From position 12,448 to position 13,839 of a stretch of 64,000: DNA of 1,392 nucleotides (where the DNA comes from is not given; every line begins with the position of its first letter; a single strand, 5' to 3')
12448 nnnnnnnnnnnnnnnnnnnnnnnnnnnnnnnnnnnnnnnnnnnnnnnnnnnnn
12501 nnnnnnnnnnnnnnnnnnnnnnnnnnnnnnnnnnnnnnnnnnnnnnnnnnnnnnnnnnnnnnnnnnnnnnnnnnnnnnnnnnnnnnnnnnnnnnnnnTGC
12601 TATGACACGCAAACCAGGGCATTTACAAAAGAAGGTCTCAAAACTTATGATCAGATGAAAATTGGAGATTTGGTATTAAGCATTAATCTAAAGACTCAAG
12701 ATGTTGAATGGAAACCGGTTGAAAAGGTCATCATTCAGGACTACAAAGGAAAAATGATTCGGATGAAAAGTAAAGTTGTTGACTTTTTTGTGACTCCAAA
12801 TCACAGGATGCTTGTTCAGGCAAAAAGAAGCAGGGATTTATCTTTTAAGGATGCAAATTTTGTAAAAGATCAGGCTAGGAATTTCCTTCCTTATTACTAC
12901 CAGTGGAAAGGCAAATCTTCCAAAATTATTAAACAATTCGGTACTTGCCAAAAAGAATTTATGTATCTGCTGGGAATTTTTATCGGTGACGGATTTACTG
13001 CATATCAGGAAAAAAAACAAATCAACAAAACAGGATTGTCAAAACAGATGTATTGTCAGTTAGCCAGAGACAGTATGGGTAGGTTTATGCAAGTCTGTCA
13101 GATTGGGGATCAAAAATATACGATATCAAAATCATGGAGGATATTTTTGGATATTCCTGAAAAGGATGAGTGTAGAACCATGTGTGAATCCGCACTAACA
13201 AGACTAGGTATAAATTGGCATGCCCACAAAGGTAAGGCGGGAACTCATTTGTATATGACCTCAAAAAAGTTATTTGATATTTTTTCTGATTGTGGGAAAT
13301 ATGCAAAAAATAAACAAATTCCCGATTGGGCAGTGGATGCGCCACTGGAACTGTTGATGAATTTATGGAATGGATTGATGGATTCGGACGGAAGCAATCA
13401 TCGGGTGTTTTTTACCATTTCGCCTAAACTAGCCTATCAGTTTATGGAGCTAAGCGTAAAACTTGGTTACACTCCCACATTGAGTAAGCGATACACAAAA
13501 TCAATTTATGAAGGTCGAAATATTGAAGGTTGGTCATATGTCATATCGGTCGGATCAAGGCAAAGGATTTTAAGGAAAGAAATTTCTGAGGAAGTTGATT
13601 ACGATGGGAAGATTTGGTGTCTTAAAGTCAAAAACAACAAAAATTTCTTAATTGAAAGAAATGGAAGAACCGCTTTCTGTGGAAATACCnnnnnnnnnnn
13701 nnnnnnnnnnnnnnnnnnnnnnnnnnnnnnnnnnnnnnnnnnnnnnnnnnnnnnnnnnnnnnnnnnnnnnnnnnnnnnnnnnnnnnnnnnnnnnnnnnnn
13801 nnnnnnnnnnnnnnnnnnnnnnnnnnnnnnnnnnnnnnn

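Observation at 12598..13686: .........-containing intein inserted at the catalytic Thr of dTDP-glucose 4,6-dehydratase (rfbB)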

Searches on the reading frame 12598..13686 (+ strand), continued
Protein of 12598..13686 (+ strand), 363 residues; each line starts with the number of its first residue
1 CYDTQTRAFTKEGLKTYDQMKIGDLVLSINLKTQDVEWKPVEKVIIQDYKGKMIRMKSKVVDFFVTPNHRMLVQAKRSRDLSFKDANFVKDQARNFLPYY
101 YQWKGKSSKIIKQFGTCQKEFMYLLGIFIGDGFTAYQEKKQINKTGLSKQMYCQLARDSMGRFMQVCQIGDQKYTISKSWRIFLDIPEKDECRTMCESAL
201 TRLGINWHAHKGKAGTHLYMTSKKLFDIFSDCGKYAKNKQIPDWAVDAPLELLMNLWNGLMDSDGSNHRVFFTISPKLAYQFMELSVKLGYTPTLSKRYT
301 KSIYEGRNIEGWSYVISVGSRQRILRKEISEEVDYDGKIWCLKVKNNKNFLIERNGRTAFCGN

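Call 46: search_solved_structures(query=A2, max_evalue=10, show_alignments=5)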
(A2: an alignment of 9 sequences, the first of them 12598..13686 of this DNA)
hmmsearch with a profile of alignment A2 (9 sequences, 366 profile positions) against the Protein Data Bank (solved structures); distinct sequences matched with E-value up to 10: 21.
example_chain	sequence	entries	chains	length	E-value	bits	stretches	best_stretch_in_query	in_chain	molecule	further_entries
2cw7_A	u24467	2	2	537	6.1e-11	45.2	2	217-332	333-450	Endonuclease PI-PkoII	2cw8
1dfa_A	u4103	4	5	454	4.2e-08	35.8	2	240-322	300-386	PI-SCEI ENDONUCLEASE | ENDONUCLEASE PI-SCEI | PI-SCEI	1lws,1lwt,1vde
1um2_A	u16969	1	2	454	4.2e-08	35.8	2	240-322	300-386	ENDONUCLEASE PI-SCEI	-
1ef0_A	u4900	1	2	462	4.5e-08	35.7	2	240-322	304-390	PI-SCEI ENDONUCLEASE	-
1jva_A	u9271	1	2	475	4.8e-08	35.6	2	240-322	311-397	VMA1-DERIVED HOMING ENDONUCLEASE X10SSS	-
7qsu_A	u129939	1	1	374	1.9e-07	33.7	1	208-317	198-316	V-ATPase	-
7qss_A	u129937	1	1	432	2.8e-07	33.1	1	208-317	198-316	V-type ATP synthase alpha chain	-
9cop_A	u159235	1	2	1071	3.6e-07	32.8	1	240-322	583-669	V-type proton ATPase catalytic subunit A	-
6zgq_A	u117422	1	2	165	5e-07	32.3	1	6-95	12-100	AceL NrdHF-1-1 Intein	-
2jmz_A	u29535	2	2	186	2.5e-06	30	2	28-101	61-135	Hypothetical protein MJ0781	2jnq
2lwy_A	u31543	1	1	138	0.002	20.4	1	6-113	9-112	BACTERIAL INTEIN-LIKE DOMAIN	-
6tyy_A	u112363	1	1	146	0.012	17.8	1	1-95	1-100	Protein hedgehog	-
1at0_A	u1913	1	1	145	0.023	16.9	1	1-95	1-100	17-HEDGEHOG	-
2lcj_A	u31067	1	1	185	0.028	16.6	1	24-103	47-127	Pab polC intein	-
9hth_A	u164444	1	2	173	0.034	16.4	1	24-93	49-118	DNA-directed DNA polymerase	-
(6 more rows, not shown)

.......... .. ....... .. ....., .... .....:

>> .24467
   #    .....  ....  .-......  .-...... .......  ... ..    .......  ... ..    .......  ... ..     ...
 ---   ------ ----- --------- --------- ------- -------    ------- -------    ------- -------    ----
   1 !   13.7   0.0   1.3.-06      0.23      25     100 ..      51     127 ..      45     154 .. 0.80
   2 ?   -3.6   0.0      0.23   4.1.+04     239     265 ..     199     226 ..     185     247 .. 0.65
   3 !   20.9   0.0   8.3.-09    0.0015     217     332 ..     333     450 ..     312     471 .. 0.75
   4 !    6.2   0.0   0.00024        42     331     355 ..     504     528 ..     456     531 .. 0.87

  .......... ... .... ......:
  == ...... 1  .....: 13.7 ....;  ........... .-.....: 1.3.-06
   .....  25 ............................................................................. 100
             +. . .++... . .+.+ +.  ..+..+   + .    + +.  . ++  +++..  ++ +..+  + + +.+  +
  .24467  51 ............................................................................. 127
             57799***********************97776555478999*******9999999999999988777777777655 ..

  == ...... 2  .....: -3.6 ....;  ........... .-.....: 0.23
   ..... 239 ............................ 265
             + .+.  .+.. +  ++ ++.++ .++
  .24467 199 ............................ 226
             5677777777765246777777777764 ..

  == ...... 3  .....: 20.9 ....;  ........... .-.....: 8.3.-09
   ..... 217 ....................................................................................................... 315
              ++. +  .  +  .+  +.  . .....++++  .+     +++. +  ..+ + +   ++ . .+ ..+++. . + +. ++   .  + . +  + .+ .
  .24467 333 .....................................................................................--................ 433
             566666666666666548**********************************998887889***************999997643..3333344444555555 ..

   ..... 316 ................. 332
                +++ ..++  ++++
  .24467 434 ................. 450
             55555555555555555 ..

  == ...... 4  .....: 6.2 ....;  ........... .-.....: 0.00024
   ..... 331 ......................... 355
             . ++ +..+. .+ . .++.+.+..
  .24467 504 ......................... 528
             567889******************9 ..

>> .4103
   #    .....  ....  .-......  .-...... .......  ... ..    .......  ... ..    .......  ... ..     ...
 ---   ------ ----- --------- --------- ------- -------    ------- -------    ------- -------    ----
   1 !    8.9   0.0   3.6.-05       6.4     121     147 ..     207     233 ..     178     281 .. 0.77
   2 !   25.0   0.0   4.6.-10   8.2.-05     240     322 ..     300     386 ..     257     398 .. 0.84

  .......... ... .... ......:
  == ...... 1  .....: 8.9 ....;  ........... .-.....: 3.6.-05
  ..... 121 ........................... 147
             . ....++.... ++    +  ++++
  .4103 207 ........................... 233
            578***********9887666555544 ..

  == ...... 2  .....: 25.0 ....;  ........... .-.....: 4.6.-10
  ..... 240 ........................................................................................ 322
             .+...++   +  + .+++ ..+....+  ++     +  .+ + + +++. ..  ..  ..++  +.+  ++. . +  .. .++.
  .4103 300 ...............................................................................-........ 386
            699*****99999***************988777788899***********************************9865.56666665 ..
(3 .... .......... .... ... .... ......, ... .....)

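Call 78: find_related_loci(query=A2, collection=viral_contigs, flank=1500)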
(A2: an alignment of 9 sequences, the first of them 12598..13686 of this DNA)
Query A2 (363 aa) in viral_contigs; peptide patterns used: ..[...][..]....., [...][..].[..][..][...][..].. (x = any residue, [..] = any of these).
514 stretches matched a pattern; 431 encode a relative of the query (tblastn E <= 1e-3); the best 80 are kept; 79 distinct loci.
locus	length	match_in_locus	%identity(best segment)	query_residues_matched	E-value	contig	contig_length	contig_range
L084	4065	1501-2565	48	1-363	3e-99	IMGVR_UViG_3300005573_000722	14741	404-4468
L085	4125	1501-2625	41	1-363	6e-88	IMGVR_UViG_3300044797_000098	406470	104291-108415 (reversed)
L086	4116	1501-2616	38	1-363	9e-74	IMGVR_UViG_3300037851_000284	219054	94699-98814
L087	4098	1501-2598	41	1-363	3e-67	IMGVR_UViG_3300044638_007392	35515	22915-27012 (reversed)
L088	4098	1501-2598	41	1-363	3e-67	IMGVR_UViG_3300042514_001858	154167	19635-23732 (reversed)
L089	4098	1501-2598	41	1-363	3e-67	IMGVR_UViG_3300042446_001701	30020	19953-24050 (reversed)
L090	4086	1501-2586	46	1-363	2e-92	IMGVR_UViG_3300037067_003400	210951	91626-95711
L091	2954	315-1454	34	1-363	4e-64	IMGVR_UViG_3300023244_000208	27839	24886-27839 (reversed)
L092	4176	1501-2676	32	1-363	2e-50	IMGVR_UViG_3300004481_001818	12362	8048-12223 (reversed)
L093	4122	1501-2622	39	1-363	3e-71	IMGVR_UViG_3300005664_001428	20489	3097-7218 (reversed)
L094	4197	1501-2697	30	1-363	2e-44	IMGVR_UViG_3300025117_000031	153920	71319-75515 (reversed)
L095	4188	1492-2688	30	1-363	2e-44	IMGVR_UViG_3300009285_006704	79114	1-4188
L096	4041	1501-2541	30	1-363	2e-42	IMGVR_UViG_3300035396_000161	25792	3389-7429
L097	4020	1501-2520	27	1-363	3e-33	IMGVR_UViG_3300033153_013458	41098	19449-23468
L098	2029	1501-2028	43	1-178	2e-31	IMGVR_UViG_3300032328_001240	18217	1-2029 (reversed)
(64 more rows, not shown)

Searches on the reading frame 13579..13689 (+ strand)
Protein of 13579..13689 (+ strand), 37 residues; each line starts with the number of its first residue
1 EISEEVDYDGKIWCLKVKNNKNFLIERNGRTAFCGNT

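Call 71: search_solved_structures(query=A5, max_evalue=10, show_alignments=5)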
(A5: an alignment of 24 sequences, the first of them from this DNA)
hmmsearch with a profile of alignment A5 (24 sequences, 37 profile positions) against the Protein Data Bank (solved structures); distinct sequences matched with E-value up to 10: 6.
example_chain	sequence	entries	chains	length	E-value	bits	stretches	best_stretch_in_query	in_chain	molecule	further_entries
2cw7_A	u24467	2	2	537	0.0095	18.3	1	4-25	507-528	Endonuclease PI-PkoII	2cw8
2jmz_A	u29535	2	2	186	0.11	14.9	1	2-28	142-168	Hypothetical protein MJ0781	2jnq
7uqz_4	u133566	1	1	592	0.62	12.5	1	13-24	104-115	Probable metalloprotease ARX1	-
3jct_4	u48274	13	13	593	0.62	12.5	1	13-24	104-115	Probable metalloprotease ARX1 | metalloprotease ARX1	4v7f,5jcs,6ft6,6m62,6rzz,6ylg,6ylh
4v8t_t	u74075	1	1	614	0.66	12.4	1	13-24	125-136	Probable metalloprotease ARX1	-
5apn_x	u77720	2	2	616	0.68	12.4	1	13-24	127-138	Probable metalloprotease ARX1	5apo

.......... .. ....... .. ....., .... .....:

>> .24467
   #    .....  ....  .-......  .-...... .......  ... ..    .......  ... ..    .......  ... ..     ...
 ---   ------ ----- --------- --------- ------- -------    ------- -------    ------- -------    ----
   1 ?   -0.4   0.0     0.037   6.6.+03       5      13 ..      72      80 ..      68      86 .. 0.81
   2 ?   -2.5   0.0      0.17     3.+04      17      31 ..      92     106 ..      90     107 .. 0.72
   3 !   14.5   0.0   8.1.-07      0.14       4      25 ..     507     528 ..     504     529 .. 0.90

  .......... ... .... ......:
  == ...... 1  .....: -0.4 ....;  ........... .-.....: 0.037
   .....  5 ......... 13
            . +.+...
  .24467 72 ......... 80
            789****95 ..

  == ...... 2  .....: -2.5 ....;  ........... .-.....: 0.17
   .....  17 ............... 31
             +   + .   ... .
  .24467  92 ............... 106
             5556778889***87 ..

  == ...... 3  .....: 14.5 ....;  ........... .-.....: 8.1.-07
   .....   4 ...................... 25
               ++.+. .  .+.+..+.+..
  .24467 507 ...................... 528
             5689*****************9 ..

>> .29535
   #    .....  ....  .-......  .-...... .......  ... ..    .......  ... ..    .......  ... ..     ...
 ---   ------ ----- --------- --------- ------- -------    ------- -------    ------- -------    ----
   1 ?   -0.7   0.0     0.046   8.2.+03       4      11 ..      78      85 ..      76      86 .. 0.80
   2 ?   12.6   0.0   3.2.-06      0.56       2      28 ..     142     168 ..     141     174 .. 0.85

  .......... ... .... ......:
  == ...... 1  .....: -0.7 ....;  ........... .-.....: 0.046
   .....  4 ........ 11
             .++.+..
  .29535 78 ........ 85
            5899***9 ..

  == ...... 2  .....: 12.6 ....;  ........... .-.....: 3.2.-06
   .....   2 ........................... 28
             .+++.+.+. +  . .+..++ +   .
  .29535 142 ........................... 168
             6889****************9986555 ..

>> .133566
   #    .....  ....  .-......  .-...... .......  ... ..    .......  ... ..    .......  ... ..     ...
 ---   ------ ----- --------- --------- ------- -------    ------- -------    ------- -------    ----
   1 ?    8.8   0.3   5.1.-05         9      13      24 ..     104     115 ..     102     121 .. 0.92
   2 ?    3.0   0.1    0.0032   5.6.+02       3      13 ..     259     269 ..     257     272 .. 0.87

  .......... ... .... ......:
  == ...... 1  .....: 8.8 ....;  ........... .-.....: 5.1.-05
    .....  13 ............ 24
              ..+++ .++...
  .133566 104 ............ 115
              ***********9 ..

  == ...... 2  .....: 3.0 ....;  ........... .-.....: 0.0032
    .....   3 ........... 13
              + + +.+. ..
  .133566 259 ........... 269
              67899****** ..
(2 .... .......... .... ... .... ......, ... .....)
